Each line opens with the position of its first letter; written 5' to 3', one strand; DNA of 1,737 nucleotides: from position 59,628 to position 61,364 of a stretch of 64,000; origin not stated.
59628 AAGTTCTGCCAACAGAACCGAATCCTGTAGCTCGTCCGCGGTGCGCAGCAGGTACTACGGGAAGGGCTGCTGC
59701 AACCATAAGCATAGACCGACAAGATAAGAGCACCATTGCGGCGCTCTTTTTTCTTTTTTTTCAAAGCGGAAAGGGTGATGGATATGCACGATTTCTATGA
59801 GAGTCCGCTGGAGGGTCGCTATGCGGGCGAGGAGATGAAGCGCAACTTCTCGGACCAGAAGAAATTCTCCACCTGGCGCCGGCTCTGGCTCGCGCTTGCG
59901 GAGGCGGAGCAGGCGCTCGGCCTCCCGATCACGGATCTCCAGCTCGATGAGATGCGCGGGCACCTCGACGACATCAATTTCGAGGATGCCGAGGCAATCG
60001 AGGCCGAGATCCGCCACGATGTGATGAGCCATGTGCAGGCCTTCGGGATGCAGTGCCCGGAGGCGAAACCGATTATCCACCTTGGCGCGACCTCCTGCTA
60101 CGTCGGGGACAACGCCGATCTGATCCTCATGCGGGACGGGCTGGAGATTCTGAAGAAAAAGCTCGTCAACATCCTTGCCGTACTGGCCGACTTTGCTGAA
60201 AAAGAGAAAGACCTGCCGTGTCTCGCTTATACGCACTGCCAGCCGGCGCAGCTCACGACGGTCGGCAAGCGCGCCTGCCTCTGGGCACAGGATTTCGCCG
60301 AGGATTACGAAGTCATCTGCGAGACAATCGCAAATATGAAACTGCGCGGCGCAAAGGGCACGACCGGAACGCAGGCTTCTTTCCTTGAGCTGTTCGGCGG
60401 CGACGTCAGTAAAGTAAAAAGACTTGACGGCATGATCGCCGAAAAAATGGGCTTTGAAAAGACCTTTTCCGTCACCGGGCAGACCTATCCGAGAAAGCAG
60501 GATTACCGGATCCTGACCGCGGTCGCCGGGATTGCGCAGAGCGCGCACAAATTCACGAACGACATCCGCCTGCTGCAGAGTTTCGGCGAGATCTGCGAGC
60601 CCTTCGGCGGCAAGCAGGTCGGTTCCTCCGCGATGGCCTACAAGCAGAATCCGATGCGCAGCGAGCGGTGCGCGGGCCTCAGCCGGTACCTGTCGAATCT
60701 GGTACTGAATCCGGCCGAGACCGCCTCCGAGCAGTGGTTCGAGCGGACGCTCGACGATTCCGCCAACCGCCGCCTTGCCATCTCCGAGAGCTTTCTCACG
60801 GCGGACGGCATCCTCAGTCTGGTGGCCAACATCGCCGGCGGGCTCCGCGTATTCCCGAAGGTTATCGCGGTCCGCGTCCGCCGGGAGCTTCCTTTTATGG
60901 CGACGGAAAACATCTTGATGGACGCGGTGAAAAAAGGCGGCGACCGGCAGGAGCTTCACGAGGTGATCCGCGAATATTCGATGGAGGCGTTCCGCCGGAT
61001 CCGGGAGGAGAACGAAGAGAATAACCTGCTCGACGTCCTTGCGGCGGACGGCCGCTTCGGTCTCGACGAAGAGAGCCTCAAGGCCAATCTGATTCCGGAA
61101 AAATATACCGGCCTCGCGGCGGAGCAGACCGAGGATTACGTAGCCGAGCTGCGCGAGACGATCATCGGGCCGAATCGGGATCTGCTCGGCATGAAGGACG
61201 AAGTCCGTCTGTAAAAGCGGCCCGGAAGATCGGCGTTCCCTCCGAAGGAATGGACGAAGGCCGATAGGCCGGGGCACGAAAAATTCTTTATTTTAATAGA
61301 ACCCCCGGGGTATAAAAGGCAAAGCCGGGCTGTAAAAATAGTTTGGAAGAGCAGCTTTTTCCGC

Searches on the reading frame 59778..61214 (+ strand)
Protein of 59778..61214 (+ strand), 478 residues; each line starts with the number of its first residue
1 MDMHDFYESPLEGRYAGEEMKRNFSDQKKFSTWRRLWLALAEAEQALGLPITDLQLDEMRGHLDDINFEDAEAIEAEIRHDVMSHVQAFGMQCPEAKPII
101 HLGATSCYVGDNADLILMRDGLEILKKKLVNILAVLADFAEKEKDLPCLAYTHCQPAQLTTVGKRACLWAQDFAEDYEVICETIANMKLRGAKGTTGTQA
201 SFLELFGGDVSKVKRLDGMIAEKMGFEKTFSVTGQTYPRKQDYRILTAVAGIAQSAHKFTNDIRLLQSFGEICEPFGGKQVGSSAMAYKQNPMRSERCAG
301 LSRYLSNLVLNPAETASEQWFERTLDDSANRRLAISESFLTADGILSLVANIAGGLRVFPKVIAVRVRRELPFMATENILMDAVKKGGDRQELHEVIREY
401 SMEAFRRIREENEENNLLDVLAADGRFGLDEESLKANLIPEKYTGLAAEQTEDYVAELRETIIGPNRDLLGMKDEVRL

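Call 28: find_related_loci(query=window:59778-61214:+, collection=genome_contigs, flank=10000)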
Query window:59778-61214:+ (478 aa) in genome_contigs; peptide patterns used: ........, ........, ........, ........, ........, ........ (x = any residue, [..] = any of these).
600 stretches matched a pattern (row limit reached: there are more); 584 encode a relative of the query (tblastn E <= 1e-3); the best 80 are kept; 80 distinct loci.
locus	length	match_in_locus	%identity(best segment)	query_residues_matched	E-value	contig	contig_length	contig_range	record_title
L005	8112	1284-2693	64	3-472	0e+0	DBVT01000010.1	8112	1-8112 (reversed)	MAG TPA_asm: Mageeibacillus sp. UBA1257 UBA1257_contig_263366, whole genome shotgun sequence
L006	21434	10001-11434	61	1-478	0e+0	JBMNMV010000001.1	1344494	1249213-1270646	MAG: Anaerovoracaceae bacterium isolate SBF912LR0HQ0166 contig_20726, whole genome shotgun sequence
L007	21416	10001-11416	63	7-478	0e+0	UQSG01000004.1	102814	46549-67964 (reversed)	uncultured Clostridium sp. isolate UMGS593 genome assembly, contig: NODE_241_length_102814_cov_7.568670, whole genome sh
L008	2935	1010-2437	61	3-478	0e+0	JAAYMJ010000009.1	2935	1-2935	MAG: Clostridiaceae bacterium isolate AS20ysBPTH_182 2569_AS20, whole genome shotgun sequence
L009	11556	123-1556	60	3-478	0e+0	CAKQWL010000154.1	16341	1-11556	MAG: uncultured Clostridia bacterium isolate REFINED_METABAT215_TOP10_CONTIGS_1500_ASSEMBLY_K127_MEGAHIT__Hadza_MoBio_ha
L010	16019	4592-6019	62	2-478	0e+0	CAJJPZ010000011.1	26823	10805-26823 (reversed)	MAG TPA_asm: uncultured Eubacterium sp. isolate ERR260134-bin.27 genome assembly, contig: NODE_1256_length_26823_cov_5.2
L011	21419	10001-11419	59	4-476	0e+0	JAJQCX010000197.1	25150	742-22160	MAG: Clostridia bacterium isolate C.9_7 NODE_275_length_25150_cov_6.593226, whole genome shotgun sequence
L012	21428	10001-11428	59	3-478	0e+0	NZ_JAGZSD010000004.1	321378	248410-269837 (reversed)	MAG: Anaerostipes sp. isolate L2_037_371G1_dasL2_037_371G1_maxbin2.maxbin.035 L2_037_371G1_scaffold_40, whole genome sho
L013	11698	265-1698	60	1-478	0e+0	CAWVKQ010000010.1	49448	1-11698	MAG: Bacillota bacterium isolate metabat2_coassembly_bwa.740 MAG genome assembly, contig: k87_2626502, whole genome shot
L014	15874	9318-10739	59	3-476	0e+0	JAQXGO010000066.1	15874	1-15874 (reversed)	MAG: Clostridia bacterium isolate SUG1177 k141_6330576, whole genome shotgun sequence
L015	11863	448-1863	61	7-478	0e+0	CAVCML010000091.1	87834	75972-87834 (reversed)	Bacteroidaceae bacterium isolate SRR8978360_cleanbin_000001 genome assembly, contig: Spades_SRR8978360_contig_2, whole g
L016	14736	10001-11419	59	3-475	0e+0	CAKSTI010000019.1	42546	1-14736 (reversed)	MAG: uncultured Clostridia bacterium isolate REFINED_METABAT215_TOP10_CONTIGS_1500_ASSEMBLY_K77_MERGED__Hadza_MoBio_hadz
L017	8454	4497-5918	61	5-478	0e+0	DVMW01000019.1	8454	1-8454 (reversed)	MAG TPA_asm: Candidatus Fimenecus excrementigallinarum isolate ChiGjej1B1-19959 ChiGjej1B1M5__C184556_L8454_SRR6323428,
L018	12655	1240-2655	58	7-478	0e+0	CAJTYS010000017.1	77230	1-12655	MAG TPA_asm: uncultured Eubacteriales bacterium isolate MGBC119074 genome assembly, contig: MGBC119074.17, whole genome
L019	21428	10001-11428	58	3-478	0e+0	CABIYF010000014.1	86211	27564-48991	Eubacteriaceae bacterium isolate MGYG-HGUT-00065 genome assembly, contig: .14207_7_32.14, whole genome shotgun sequence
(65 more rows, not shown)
